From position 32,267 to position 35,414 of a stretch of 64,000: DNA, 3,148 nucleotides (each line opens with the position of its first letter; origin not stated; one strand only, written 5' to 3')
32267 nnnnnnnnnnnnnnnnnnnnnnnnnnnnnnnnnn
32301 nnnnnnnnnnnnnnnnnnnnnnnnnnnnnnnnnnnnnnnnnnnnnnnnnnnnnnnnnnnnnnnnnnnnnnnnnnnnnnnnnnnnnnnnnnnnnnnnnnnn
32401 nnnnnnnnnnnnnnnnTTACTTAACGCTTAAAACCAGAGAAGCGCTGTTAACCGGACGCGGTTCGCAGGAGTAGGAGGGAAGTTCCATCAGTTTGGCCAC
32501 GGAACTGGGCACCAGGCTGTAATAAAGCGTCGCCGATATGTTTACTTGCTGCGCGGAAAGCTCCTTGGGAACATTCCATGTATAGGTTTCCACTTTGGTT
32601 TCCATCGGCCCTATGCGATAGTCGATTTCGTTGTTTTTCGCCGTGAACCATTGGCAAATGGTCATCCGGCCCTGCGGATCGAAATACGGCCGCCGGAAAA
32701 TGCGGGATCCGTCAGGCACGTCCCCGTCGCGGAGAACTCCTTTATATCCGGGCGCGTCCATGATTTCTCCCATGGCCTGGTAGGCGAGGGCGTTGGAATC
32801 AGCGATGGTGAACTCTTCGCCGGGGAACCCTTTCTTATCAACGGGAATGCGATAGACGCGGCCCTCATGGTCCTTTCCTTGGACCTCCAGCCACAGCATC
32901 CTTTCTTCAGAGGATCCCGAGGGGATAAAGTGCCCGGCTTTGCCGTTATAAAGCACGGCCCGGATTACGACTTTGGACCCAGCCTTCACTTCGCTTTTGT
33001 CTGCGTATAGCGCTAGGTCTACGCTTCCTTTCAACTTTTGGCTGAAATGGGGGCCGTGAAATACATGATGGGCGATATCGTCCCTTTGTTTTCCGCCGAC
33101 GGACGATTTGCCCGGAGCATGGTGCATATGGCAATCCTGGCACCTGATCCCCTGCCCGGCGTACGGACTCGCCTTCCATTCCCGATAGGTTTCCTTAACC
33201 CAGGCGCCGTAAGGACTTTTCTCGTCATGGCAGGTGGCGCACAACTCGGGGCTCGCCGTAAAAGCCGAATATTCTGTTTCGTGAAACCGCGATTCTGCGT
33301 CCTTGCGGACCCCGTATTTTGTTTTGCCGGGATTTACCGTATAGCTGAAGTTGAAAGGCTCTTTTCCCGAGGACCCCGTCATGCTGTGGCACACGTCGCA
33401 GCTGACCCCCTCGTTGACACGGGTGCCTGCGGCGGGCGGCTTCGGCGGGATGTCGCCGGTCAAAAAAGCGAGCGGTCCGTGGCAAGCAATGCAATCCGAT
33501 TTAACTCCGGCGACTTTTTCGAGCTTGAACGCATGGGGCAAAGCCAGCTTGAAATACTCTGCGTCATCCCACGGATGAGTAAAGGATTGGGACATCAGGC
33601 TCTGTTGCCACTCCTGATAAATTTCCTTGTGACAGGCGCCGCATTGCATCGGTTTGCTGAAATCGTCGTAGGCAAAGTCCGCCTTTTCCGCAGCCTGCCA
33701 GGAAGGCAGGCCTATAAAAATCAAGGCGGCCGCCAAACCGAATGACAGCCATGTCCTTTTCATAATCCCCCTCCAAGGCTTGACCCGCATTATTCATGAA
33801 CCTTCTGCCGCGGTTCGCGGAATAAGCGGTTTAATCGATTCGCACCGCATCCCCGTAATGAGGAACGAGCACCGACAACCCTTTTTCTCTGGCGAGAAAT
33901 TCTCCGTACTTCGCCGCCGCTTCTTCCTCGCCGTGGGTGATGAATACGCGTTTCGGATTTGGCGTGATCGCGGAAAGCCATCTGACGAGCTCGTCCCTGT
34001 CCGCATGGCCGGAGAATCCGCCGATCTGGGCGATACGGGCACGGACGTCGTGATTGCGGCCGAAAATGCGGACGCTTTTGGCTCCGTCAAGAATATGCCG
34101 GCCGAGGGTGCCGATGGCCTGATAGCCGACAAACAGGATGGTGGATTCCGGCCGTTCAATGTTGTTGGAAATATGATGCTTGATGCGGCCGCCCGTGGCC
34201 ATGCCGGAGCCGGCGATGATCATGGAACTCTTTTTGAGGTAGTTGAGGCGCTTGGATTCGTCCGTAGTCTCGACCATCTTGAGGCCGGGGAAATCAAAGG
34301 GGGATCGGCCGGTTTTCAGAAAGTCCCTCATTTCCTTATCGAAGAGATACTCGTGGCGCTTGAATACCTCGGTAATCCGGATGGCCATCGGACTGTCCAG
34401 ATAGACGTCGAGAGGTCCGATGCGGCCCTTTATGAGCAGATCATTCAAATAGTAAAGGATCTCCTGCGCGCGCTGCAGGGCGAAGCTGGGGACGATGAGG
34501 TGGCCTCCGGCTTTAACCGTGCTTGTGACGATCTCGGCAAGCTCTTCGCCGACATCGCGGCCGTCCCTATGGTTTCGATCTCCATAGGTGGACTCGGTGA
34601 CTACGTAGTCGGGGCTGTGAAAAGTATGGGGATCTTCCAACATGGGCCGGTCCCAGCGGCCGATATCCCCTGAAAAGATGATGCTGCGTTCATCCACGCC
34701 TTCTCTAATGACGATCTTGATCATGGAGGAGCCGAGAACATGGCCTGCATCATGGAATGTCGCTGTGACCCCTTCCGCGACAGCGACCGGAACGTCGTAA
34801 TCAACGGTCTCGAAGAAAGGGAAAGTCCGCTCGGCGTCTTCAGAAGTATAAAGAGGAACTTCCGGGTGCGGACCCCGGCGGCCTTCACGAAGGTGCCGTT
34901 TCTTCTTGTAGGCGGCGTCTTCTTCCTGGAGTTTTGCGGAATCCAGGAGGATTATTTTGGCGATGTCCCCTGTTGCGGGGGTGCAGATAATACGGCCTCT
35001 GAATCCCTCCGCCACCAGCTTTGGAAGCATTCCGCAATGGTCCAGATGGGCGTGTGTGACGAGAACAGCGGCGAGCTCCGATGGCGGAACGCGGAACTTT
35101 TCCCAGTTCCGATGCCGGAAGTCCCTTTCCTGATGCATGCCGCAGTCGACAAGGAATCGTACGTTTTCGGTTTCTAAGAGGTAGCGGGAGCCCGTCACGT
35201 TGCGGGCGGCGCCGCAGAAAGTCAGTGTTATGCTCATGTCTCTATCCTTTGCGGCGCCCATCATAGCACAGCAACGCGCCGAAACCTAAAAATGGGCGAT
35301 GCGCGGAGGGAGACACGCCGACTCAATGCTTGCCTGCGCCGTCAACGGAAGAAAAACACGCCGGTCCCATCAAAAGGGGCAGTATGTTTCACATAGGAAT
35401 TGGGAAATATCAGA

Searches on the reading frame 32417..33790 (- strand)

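Call 3: search_protein_families(library=pfam, proteins=[window:32417-33790:-], max_evalue=0.01)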
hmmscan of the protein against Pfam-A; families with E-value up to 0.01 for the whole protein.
window:32417-33790:- (457 aa): 8 families
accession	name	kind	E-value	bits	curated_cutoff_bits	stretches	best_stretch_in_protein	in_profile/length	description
PF14537.11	Cytochrom_c3_2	-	6.2e-10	39.8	25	2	178-226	23-69/79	Cytochrome c3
PF13435.11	Cytochrome_C554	-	2e-07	32.3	20.8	1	49-136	1-84/84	Cytochrome c554 and c-prime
PF22113.1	Mtrc-MtrF_II-IV_dom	-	3.4e-07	30.4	30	1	98-225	7-131/176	Outer membrane cytochrome MtrC/MtrF-like, domains II/IV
PF14522.11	Cytochrome_C7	-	3.5e-07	30.4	24.8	2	46-136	12-67/67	Cytochrome c7 and related cytochrome c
PF03264.19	Cytochrom_NNT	-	2.1e-05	24.7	24.1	1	176-228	31-79/174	NapC/NirT cytochrome c family, N-terminal region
PF09699.15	Paired_CXXCH_1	-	2.2e-05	24.5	20.6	0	179-191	27-39/41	Doubled CXXCH motif (Paired_CXXCH_1)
PF00130.28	C1_1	-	0.0028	17.9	26.5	0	179-222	9-36/53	Phorbol esters/diacylglycerol binding domain (C1 domain)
PF02085.21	Cytochrom_CIII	-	0.0046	17.7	22.9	0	34-109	18-87/101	Class III cytochrome C family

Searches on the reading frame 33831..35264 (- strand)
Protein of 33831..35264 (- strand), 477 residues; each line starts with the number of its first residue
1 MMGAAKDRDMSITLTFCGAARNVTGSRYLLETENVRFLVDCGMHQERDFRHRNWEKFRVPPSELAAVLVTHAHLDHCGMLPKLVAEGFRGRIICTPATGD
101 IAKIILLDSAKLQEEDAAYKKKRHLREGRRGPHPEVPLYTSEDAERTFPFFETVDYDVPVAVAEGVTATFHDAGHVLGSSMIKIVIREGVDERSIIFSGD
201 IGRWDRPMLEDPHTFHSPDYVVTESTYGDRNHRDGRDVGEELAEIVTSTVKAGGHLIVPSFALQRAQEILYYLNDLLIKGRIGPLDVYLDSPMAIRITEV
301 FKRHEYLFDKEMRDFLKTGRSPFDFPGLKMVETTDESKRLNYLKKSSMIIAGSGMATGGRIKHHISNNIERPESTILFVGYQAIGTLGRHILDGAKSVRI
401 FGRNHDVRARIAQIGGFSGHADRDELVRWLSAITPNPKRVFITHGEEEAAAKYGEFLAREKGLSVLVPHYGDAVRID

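Call 41: search_protein_families(library=pfam, proteins=[window:33831-35264:-], max_evalue=0.00001)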
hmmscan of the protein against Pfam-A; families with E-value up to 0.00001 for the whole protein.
window:33831-35264:- (477 aa): 5 families
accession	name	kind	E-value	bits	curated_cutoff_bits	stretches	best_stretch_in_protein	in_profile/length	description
PF10996.14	Beta-Casp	-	9.2e-39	133.1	27.7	1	266-391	1-120/120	Beta-Casp domain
PF07521.17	RMMBL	-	6.4e-18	64.9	21.6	1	405-468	2-63/63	Zn-dependent metallo-hydrolase RNA specificity domain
PF16661.11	Lactamase_B_6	-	3.1e-11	43.4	27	1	29-186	1-151/193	Metallo-beta-lactamase superfamily domain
PF12706.13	Lactamase_B_2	-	3.3e-10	40.4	27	1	36-101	2-69/200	Beta-lactamase superfamily domain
PF00753.33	Lactamase_B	-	3.6e-10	40.5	22.7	1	28-112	9-92/196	Metallo-beta-lactamase superfamily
